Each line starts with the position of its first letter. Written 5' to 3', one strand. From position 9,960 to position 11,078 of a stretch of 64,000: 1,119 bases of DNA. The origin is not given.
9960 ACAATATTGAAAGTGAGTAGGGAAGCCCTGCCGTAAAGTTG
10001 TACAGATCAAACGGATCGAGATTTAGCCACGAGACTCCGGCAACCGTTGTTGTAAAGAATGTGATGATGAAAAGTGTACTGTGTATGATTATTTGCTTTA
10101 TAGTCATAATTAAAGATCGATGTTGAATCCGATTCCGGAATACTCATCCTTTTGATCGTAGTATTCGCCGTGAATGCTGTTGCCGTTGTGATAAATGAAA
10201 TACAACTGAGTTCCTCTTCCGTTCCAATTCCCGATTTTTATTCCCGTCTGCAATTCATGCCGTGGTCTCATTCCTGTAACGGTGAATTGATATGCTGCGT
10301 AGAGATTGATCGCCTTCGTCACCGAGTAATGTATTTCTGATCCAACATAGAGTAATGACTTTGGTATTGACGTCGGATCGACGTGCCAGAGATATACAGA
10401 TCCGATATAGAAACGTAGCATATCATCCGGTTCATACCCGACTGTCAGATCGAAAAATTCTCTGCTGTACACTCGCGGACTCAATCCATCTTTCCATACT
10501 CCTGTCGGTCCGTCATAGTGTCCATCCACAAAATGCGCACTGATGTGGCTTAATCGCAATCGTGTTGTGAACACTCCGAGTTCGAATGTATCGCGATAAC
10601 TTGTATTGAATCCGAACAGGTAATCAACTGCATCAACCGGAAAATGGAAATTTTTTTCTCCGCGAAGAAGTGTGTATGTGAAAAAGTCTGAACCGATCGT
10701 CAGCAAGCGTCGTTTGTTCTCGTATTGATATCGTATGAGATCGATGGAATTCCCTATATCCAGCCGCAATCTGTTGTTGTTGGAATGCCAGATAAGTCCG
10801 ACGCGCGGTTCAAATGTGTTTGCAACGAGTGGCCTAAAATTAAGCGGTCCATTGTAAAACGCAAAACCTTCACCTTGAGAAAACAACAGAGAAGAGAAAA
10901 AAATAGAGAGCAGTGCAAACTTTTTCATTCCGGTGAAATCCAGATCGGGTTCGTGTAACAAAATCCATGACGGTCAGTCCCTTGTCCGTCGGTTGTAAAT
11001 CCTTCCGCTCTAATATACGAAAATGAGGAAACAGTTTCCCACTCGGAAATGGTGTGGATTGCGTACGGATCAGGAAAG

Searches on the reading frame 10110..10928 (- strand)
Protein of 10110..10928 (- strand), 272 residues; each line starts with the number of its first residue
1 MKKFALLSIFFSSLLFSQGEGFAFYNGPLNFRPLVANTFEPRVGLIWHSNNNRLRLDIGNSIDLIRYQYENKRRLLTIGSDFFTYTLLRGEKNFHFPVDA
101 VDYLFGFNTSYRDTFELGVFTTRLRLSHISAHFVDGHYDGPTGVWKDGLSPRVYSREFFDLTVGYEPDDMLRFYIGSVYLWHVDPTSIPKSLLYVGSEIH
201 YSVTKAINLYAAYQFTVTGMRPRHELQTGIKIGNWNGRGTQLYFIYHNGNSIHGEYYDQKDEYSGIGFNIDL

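Call 4: search_protein_families(library=pfam, proteins=[window:10110-10928:-], max_evalue=0.01)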
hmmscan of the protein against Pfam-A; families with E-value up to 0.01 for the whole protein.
window:10110-10928:- (272 aa): 1 family
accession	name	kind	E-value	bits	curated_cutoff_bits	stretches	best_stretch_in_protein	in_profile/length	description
PF06727.17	DUF1207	-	1.3e-05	24.8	22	1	113-268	178-338/342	Protein of unknown function (DUF1207)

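Call 5: search_protein_families(library=ncbifam, proteins=[window:10110-10928:-], max_evalue=0.01)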
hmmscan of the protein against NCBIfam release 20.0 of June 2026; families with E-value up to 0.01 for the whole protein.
window:10110-10928:- (272 aa): 0 families

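Call 56: find_homologous_proteins(query=window:10110-10928:-)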
Query window:10110-10928:- (272 aa): 892 proteins with E <= 0.001 among 1220 candidates; the best 120 are listed.
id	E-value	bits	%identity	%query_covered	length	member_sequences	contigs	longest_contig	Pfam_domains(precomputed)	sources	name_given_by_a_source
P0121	2.8e-184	629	100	100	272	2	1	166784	PF06727.18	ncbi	ncbi:MAG: DUF1207 domain-containing protein [Bacteroidota bacterium]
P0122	1.7e-155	534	82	100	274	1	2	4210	PF06727.18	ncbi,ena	-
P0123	2.9e-144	498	75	100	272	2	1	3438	PF06727.18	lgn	-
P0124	5.1e-134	464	70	100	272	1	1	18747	-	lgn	-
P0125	8.9e-132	457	69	99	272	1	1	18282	PF06727.18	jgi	jgi:hypothetical protein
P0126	4.8e-130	451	72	100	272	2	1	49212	PF06727.18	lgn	-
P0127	5.0e-130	451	69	100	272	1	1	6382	-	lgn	-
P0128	1.7e-129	449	68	100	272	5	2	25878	PF06727.18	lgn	-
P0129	4.6e-129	448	70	100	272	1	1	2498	-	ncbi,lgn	-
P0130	4.8e-129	448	68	99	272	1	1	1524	-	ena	-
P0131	2.6e-128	445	68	100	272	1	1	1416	PF06727.18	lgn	-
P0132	5.6e-128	444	68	100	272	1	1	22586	PF06727.18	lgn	-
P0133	9.0e-128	443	70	94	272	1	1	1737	-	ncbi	-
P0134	1.9e-126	439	67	100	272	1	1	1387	-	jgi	jgi:hypothetical protein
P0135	4.4e-125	435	65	100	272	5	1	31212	PF06727.18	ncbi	ncbi:MAG: DUF1207 domain-containing protein [Bacteroidota bacterium]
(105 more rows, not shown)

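Call 65: predict_structure(alignment_id=A3)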
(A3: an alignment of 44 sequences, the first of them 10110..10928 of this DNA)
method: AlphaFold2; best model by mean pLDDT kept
length: 272 residues; sequences in the alignment: 44
mean_pLDDT: 84.2   pTM: 0.80
mean pLDDT of the five models: 84.2, 84.2, 83.6, 82.7, 79.1
residues with pLDDT >= 90: 128; 70-90: 101; 50-70: 41; < 50: 2
segments of 3 or more residues with pLDDT < 50: none
pLDDT, mean of each block of 10 residues (from residue 1): 82 66 90 86 82 76 92 94 76 56 76 96 90 57 71 82 96 96 86 96 97 91 94 93 93 68 91 85
secondary structure, 60 per line:
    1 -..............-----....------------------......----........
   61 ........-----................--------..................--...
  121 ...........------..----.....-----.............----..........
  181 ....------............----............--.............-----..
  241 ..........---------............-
elements in order: H2-15 E21-24 E43-48 E53-68 E74-89 E98-115 E118-131 E154-166 E171-184 E191-202 E207-218 E221-233 E239-250 E260-271
